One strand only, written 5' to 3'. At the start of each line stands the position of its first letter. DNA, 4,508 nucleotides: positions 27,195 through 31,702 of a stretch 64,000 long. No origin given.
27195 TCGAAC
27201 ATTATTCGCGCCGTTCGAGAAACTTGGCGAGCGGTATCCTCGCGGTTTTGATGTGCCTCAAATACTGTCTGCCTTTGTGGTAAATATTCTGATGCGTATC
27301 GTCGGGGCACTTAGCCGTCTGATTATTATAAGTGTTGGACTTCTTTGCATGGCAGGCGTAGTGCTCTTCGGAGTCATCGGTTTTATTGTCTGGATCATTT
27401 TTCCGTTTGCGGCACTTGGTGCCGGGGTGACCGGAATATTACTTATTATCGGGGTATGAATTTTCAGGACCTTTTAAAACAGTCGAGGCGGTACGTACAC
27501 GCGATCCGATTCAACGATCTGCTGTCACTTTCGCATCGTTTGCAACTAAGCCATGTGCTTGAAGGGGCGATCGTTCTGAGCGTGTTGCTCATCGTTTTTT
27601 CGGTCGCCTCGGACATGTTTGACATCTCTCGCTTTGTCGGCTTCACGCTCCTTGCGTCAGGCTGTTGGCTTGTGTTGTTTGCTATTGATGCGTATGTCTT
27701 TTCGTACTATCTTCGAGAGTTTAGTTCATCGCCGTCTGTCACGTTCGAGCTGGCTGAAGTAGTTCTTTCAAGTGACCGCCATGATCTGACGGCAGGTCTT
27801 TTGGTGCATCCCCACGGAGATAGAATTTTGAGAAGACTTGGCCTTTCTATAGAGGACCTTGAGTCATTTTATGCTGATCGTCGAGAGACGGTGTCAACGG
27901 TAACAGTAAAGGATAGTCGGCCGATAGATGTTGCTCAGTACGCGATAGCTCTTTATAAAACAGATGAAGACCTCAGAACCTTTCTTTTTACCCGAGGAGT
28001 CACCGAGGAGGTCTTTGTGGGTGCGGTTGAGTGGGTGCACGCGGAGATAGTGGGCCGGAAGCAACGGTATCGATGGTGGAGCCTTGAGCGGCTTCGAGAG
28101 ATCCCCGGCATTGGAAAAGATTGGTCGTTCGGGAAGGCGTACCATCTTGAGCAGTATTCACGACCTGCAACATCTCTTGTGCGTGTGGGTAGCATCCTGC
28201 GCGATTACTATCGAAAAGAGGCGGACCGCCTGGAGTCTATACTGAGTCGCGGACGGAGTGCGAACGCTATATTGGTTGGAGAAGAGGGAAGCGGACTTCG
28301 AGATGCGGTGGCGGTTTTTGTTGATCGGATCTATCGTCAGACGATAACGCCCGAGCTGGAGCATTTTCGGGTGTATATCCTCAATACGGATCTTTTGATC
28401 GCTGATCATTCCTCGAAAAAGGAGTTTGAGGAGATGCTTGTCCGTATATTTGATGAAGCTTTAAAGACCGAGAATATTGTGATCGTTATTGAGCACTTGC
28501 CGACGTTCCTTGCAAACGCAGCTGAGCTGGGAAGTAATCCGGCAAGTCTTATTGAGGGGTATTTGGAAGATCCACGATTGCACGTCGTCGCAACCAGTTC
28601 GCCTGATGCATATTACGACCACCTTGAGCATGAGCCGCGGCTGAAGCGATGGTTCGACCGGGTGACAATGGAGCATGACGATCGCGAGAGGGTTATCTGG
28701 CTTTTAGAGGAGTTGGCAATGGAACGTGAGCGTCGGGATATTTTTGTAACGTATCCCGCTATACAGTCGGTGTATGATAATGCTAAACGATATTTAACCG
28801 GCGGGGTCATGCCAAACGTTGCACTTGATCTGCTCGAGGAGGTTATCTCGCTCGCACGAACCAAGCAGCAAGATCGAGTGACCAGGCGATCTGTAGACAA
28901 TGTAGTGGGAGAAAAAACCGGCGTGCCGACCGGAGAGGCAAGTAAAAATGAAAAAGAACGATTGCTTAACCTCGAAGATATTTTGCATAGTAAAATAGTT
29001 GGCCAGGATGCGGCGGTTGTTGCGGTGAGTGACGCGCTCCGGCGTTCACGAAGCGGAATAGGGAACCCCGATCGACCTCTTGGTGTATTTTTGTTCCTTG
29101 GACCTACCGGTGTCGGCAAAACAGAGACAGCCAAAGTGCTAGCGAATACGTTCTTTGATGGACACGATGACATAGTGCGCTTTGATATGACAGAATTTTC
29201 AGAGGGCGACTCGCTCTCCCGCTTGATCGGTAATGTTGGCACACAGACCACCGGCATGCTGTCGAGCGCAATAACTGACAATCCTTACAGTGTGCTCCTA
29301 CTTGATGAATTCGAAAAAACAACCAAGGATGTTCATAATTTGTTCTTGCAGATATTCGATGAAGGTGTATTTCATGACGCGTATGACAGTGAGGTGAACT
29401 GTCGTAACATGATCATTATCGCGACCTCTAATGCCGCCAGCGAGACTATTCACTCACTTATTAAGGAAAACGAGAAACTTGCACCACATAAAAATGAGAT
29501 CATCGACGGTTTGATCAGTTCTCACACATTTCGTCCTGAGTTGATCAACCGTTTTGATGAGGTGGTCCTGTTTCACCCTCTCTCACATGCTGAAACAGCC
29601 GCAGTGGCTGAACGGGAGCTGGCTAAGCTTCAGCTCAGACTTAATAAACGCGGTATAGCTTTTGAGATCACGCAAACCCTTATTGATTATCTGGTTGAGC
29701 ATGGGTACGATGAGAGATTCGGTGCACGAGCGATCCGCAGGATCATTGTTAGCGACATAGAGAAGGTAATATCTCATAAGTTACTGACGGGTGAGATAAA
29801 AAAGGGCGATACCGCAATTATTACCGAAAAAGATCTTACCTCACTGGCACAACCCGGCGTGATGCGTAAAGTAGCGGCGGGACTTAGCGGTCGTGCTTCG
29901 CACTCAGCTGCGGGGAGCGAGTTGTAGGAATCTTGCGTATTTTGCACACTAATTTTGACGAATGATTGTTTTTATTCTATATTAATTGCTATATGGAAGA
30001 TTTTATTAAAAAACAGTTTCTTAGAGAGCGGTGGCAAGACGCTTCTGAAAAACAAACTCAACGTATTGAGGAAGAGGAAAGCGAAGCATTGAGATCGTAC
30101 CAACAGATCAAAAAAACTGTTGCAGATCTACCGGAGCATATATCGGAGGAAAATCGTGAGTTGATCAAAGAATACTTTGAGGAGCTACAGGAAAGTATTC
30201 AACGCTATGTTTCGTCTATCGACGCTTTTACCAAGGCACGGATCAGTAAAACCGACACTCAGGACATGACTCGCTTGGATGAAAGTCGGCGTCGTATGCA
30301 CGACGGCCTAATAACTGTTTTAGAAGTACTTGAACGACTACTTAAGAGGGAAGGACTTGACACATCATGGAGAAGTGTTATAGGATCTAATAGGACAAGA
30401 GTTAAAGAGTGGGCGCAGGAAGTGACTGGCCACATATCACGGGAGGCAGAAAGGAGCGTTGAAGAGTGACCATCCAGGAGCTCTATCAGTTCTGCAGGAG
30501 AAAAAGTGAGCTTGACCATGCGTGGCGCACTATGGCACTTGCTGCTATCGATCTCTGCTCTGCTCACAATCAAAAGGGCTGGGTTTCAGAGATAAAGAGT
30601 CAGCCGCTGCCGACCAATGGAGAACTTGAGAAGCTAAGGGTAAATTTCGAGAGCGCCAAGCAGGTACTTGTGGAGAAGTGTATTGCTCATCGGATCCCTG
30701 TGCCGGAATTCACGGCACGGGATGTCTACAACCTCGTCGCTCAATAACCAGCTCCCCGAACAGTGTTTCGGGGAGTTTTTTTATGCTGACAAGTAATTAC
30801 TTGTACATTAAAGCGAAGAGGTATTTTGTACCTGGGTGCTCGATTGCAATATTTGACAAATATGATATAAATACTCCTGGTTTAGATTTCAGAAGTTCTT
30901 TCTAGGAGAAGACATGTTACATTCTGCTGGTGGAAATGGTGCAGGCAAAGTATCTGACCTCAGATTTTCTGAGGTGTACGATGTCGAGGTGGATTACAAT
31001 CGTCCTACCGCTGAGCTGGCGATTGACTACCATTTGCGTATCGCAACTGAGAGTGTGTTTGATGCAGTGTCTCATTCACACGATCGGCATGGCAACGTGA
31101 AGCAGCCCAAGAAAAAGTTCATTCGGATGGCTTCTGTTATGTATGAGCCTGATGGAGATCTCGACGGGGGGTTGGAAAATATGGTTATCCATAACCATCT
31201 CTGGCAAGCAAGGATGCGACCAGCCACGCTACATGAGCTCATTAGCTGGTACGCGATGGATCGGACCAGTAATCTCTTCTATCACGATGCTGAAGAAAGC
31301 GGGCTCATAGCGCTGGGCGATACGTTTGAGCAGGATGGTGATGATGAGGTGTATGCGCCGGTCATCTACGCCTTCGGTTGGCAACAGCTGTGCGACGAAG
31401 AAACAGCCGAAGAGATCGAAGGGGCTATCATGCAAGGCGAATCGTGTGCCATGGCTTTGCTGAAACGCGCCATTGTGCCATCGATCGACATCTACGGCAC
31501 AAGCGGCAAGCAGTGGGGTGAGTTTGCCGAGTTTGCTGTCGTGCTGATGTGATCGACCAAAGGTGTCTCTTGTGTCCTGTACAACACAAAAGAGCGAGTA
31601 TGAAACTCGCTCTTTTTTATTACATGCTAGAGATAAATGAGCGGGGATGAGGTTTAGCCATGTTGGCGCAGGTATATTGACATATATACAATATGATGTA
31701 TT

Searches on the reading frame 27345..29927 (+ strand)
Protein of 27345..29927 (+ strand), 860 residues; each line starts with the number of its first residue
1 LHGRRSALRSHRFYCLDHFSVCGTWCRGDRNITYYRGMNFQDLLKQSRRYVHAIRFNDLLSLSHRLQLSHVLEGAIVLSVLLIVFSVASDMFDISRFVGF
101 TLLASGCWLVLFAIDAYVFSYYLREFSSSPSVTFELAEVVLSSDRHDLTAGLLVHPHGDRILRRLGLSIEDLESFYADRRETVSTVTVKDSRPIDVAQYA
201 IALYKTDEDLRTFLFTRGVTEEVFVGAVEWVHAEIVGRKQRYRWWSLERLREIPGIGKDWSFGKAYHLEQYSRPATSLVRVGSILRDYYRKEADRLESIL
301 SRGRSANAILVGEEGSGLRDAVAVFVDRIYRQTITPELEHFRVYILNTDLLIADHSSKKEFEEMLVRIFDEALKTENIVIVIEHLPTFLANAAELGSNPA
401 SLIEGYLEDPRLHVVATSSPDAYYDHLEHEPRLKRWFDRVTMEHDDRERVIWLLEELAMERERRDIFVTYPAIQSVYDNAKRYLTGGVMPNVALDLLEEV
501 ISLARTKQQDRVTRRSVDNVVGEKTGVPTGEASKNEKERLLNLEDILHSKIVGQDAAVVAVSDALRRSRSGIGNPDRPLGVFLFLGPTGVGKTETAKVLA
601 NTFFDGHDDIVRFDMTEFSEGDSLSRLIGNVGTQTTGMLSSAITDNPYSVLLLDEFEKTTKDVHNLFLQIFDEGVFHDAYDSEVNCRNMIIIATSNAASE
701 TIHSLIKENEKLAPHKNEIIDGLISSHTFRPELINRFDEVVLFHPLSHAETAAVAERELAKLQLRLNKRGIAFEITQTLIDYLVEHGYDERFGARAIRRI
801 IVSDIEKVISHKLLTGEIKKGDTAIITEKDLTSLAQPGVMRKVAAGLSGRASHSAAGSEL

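Call 10: search_protein_families(library=pfam, proteins=[window:27345-29927:+], max_evalue=1)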
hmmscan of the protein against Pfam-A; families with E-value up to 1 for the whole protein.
window:27345-29927:+ (860 aa): 15 families
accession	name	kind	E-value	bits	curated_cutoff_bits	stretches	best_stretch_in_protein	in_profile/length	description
PF07724.20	AAA_2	-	7e-41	140.5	27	1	577-740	1-166/166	AAA domain (Cdc48 subfamily)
PF10431.15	ClpB_D2-small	-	3.3e-19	69.1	21.9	1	746-825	1-80/81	C-terminal, D2-small domain, of ClpB protein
PF00004.35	AAA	-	1.7e-10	41.9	21.2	1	583-704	2-117/131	ATPase family associated with various cellular activities (AAA)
PF07728.20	AAA_5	-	8.4e-08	32.8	22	1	582-699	2-125/139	AAA domain (dynein-related subfamily)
PF00158.32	Sigma54_activat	-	0.00082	19.5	20.2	1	583-701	26-148/168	Sigma-54 interaction domain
PF17871.7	AAA_lid_9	-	0.00087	19.6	22.8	1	466-513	22-69/104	AAA lid domain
PF13401.12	AAA_22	-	0.002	18.9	27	1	581-672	7-109/130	AAA domain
PF13177.12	DNA_pol3_delta2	-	0.04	14.3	27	0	581-609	21-49/161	DNA polymerase III, delta subunit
PF20720.3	nSTAND3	-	0.066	13.3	27.2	1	581-613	19-51/155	Novel STAND NTPase 3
PF05729.18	NACHT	-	0.075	13.3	26.7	1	582-709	3-143/167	NACHT domain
PF13191.12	AAA_16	-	0.11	13.5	32.6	0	551-602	2-47/167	AAA ATPase domain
PF06309.17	Torsin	-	0.13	12.8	27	1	538-605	14-80/127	Torsin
PF13238.12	AAA_18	-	0.14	13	29.4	0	585-609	4-30/128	AAA domain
PF01935.23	DUF87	-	0.14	12.6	23.2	1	585-616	29-61/220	Helicase HerA, central domain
PF06414.18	Zeta_toxin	-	0.17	11.7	22.3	1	582-618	19-54/199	Zeta toxin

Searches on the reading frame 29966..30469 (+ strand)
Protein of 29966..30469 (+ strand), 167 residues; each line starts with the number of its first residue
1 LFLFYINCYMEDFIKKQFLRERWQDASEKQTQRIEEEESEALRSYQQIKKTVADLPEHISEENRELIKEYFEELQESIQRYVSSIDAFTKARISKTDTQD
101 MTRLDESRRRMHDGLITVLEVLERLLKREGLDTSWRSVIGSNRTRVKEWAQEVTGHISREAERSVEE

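Call 10: search_protein_families(library=pfam, proteins=[window:29966-30469:+], max_evalue=1)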
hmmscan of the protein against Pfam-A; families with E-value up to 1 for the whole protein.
window:29966-30469:+ (167 aa): 16 families
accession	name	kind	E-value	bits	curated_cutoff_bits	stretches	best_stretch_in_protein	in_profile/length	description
PF01025.24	GrpE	-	0.0003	20.9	25.8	1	24-131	10-110/165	GrpE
PF11554.13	DUF3232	-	0.0025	18.3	27.4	1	69-133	41-112/152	Protein of unknown function (DUF3232)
PF01814.28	Hemerythrin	-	0.012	16.5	25.3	0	107-161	73-120/127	Hemerythrin HHE cation binding domain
PF24151.2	ArlX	-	0.033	14.1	28.7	1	25-87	36-107/229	ArlX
PF10398.14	DUF2443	-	0.037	14.5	25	1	42-79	30-67/79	Protein of unknown function (DUF2443)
PF00620.32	RhoGAP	-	0.066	13.5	24.5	1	50-128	42-120/148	RhoGAP domain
PF19068.5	DUF5764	-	0.072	13.6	29.2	1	19-97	27-100/133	Family of unknown function (DUF5764)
PF20302.4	HisK-N-like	-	0.085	13.5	27.8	1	17-86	15-84/132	HisK-N-like globin domain of the ASK signalosome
PF05559.16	DUF763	-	0.11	12.2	35.5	1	22-118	168-260/319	Protein of unknown function (DUF763)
PF08938.16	HBS1_N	-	0.14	13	26.4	0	35-85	10-44/78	HBS1 N-terminus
PF02317.23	Octopine_DH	-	0.14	12.6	30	1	32-91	27-83/150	NAD/NADP octopine/nopaline dehydrogenase, alpha-helical domain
PF17749.6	MIP-T3_C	-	0.24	11.9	25.8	1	21-66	88-133/154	Microtubule-binding protein MIP-T3 C-terminal region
PF25191.1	DUF7832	-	0.31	11.6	27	1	7-84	27-104/115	Domain of unknown function (DUF7832)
PF12732.12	YtxH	-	0.33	11.9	37.5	0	61-95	24-49/71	YtxH-like protein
PF03961.19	FapA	-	0.84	9.6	31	0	28-91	155-218/272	Flagellar Assembly Protein A beta solenoid domain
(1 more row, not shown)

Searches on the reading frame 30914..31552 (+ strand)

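Call 10: search_protein_families(library=pfam, proteins=[window:30914-31552:+], max_evalue=1)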
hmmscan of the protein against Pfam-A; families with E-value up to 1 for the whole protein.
window:30914-31552:+ (212 aa): 0 families

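Call 91: search_protein_families(library=padloc, proteins=[window:30914-31552:+], max_evalue=0.1)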
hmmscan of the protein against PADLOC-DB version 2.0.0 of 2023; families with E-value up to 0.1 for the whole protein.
window:30914-31552:+ (212 aa): 1 family
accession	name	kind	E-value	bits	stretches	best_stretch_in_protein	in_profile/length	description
PDLC01150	HEAT_CxxC_PDDEXK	-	0.026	11.8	1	6-74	86-152/288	HEAT_CxxC_PD-DEXK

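Call 92: search_protein_families(library=phrogs, proteins=[window:30914-31552:+], max_evalue=0.1)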
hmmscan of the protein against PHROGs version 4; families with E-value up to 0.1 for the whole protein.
window:30914-31552:+ (212 aa): 0 families
